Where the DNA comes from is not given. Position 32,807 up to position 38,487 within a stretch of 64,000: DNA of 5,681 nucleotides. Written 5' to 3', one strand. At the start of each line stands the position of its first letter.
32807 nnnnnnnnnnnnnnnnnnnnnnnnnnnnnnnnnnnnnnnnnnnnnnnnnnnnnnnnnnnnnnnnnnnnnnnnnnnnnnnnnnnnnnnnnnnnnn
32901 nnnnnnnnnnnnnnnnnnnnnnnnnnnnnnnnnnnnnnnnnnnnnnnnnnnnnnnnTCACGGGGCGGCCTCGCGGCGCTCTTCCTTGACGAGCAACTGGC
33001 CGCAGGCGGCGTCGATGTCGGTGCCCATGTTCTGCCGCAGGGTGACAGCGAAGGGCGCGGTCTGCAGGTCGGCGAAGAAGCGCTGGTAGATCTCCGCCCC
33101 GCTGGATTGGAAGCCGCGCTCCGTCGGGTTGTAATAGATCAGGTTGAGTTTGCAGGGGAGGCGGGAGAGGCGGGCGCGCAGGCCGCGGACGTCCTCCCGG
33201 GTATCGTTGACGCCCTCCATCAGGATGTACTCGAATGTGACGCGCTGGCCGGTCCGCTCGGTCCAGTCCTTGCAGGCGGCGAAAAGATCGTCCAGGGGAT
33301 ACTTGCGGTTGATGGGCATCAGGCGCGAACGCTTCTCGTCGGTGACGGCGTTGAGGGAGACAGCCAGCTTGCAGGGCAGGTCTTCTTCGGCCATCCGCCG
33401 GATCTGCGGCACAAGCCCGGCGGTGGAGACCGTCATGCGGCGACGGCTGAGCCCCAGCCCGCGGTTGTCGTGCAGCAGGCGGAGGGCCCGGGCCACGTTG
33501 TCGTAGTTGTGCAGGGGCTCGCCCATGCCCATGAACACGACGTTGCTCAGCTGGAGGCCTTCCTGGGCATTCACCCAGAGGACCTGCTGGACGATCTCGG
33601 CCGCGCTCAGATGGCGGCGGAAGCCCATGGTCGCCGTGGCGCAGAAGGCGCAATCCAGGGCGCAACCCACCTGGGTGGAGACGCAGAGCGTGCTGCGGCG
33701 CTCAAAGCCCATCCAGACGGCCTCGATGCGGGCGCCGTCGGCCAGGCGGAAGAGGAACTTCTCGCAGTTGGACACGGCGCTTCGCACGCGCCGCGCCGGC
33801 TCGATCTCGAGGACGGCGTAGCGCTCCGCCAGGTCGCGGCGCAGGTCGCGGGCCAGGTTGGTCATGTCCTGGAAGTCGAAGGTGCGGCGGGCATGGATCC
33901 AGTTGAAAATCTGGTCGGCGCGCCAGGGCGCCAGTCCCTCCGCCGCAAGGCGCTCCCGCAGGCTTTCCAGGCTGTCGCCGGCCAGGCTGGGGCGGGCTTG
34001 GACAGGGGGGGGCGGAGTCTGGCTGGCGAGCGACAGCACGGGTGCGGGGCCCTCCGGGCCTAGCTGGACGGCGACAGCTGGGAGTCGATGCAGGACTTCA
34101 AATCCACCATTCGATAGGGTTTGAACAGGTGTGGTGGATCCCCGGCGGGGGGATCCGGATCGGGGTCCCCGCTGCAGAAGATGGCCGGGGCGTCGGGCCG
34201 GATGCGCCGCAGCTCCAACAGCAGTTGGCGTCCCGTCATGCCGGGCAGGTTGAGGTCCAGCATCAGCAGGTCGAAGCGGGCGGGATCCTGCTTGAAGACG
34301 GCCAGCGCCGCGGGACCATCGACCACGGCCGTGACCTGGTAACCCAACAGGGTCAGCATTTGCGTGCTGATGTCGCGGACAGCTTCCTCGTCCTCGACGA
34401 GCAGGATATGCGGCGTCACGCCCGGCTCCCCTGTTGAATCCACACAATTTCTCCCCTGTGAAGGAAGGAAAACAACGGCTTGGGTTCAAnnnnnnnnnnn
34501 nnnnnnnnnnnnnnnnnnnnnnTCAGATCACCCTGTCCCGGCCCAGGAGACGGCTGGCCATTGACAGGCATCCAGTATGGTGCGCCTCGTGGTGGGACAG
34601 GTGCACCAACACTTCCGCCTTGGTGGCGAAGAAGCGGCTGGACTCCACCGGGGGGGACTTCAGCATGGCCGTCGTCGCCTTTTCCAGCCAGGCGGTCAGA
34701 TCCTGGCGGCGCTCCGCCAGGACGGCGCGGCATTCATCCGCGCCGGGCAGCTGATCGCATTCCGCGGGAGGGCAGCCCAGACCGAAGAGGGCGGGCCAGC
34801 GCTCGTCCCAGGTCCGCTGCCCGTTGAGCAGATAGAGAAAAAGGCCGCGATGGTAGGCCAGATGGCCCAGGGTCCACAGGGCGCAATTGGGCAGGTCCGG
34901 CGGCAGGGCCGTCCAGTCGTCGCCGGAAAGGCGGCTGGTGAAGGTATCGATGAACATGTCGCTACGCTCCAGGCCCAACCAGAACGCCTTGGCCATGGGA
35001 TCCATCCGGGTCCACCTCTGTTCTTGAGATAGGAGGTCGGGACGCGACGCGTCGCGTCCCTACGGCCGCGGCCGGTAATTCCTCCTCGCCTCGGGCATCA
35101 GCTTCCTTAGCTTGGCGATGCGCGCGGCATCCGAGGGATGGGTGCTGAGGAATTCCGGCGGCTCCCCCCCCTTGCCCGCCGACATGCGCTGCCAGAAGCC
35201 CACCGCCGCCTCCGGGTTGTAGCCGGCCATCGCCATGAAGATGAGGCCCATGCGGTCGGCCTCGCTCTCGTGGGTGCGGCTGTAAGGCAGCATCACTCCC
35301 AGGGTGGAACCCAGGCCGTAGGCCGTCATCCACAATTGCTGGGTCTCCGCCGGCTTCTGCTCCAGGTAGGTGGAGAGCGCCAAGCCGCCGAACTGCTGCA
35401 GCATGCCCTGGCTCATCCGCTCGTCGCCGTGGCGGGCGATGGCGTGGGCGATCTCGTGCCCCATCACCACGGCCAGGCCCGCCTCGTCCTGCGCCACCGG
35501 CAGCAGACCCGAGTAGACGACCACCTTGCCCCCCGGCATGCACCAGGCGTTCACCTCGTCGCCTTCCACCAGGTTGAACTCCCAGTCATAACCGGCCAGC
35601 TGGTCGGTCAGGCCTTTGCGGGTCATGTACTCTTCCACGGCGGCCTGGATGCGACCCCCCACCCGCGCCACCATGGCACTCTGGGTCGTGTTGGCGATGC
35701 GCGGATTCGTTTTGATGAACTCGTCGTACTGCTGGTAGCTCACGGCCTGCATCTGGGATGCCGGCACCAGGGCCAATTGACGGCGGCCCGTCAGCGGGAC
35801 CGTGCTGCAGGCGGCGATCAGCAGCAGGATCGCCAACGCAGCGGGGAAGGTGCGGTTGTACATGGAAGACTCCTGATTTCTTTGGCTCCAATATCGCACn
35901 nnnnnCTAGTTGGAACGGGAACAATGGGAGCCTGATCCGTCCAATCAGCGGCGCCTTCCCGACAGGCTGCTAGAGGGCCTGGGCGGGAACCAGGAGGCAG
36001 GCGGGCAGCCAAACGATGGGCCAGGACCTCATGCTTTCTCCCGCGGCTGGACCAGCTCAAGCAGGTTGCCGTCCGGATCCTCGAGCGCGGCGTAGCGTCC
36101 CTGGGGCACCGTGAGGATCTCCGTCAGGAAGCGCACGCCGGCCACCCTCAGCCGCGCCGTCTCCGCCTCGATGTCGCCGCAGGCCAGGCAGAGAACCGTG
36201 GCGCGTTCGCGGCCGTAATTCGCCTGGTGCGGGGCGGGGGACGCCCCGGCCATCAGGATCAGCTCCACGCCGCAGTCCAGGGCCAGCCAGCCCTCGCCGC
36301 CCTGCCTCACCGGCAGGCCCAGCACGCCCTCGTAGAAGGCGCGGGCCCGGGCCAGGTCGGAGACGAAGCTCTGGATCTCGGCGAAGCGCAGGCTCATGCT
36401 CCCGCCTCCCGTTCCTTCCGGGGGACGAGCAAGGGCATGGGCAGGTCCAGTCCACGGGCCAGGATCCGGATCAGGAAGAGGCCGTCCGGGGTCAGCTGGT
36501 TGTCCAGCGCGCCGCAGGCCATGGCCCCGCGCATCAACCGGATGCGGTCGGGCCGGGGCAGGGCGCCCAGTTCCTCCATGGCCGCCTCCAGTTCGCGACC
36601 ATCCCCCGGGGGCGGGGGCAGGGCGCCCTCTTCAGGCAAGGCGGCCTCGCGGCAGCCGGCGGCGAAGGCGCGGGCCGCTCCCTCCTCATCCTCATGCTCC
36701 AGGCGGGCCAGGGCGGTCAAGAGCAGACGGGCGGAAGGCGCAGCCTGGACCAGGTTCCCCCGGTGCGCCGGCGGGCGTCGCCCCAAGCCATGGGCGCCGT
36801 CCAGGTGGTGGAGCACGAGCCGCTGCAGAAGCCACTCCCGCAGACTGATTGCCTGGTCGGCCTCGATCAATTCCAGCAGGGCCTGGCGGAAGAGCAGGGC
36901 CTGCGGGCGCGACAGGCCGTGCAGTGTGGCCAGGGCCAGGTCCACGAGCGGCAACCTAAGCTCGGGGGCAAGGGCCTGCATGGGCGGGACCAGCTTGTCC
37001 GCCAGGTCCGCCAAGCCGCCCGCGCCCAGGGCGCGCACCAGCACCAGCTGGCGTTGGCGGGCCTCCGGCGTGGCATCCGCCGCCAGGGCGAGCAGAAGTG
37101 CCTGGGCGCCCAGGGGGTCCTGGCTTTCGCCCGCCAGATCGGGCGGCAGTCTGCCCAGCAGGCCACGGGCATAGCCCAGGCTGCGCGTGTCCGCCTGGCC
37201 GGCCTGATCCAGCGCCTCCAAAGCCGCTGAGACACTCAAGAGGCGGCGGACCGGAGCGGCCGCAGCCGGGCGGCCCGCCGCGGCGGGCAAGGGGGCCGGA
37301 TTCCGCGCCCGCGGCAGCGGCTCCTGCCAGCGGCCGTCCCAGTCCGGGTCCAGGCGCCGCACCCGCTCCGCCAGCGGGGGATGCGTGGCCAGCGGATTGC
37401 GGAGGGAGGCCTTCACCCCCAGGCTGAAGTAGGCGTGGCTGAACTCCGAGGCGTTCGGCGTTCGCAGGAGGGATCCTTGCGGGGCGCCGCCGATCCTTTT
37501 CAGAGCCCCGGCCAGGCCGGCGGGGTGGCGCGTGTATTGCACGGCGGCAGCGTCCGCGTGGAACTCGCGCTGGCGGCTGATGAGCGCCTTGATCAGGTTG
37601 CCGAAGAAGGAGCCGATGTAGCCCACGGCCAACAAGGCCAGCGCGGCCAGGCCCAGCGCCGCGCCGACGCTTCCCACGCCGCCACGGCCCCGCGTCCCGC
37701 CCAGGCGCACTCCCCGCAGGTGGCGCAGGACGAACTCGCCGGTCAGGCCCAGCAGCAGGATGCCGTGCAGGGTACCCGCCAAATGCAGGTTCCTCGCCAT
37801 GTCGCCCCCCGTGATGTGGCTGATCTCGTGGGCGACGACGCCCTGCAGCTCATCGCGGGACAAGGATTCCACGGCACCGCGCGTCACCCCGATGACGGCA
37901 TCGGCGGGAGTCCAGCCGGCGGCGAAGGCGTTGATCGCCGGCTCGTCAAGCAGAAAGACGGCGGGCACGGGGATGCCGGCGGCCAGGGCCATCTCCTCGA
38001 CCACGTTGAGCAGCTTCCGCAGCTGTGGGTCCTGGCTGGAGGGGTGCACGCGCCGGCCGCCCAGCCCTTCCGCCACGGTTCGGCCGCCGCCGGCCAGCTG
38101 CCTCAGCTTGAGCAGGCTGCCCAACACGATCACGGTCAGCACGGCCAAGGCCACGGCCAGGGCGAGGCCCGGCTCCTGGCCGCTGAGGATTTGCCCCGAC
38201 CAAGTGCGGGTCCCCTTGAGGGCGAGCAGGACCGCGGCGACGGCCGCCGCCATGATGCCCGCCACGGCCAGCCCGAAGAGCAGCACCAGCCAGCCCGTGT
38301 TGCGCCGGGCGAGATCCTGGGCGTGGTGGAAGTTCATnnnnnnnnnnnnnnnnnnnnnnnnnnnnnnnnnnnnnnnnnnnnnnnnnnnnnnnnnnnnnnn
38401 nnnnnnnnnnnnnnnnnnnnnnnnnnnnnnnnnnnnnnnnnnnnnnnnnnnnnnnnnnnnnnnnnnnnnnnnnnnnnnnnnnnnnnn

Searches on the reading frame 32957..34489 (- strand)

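Call 28: search_protein_families(library=pfam, proteins=[window:32957-34489:-], max_evalue=0.0001)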
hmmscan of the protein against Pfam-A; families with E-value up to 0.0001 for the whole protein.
window:32957-34489:- (510 aa): 2 families
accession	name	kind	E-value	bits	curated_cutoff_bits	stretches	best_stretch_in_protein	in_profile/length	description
PF04055.27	Radical_SAM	-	2.2e-19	70.7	29.5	1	271-432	2-160/166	Radical SAM superfamily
PF21016.3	RlmN_N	-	1.4e-12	47.6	24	1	172-224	6-58/60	Ribosomal RNA large subunit methyltransferase N-terminal domain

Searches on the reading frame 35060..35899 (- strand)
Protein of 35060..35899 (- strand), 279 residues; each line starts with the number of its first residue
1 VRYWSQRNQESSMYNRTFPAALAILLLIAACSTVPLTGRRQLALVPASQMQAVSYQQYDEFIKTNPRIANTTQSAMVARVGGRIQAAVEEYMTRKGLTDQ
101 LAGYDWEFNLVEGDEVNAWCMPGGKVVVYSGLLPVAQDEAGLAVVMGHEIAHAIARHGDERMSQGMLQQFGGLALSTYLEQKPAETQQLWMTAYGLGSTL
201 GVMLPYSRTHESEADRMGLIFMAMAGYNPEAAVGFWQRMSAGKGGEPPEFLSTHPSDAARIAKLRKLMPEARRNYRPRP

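Call 28: search_protein_families(library=pfam, proteins=[window:35060-35899:-], max_evalue=0.0001)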
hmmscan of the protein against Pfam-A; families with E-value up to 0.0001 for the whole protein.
window:35060-35899:- (279 aa): 1 family
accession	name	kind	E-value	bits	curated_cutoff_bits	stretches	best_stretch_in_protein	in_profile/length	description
PF01435.24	Peptidase_M48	-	6.4e-37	127.6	20.3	1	82-266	5-184/186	Peptidase family M48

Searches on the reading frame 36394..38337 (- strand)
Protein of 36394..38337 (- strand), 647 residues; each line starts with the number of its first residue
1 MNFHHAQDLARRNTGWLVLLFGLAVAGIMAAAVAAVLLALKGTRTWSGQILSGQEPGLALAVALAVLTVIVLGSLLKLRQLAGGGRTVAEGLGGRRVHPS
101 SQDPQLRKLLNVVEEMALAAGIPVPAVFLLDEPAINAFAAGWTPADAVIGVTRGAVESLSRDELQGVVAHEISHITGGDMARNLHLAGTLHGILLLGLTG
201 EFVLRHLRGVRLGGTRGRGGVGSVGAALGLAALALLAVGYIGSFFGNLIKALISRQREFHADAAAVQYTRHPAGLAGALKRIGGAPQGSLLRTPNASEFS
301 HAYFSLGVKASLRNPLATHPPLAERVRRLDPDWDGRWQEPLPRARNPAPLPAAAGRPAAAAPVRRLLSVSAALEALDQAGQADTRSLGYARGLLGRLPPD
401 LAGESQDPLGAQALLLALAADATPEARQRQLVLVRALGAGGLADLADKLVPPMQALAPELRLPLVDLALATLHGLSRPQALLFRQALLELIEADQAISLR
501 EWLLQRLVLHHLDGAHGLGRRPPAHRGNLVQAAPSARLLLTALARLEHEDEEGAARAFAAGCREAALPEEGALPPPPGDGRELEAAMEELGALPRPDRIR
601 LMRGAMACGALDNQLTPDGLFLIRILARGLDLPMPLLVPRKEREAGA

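Call 28: search_protein_families(library=pfam, proteins=[window:36394-38337:-], max_evalue=0.0001)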
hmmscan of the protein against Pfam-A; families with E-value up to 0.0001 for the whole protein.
window:36394-38337:- (647 aa): 1 family
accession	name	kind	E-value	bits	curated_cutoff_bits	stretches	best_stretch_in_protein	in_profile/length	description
PF01435.24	Peptidase_M48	-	8.8e-26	91.3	20.3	1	108-330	6-183/186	Peptidase family M48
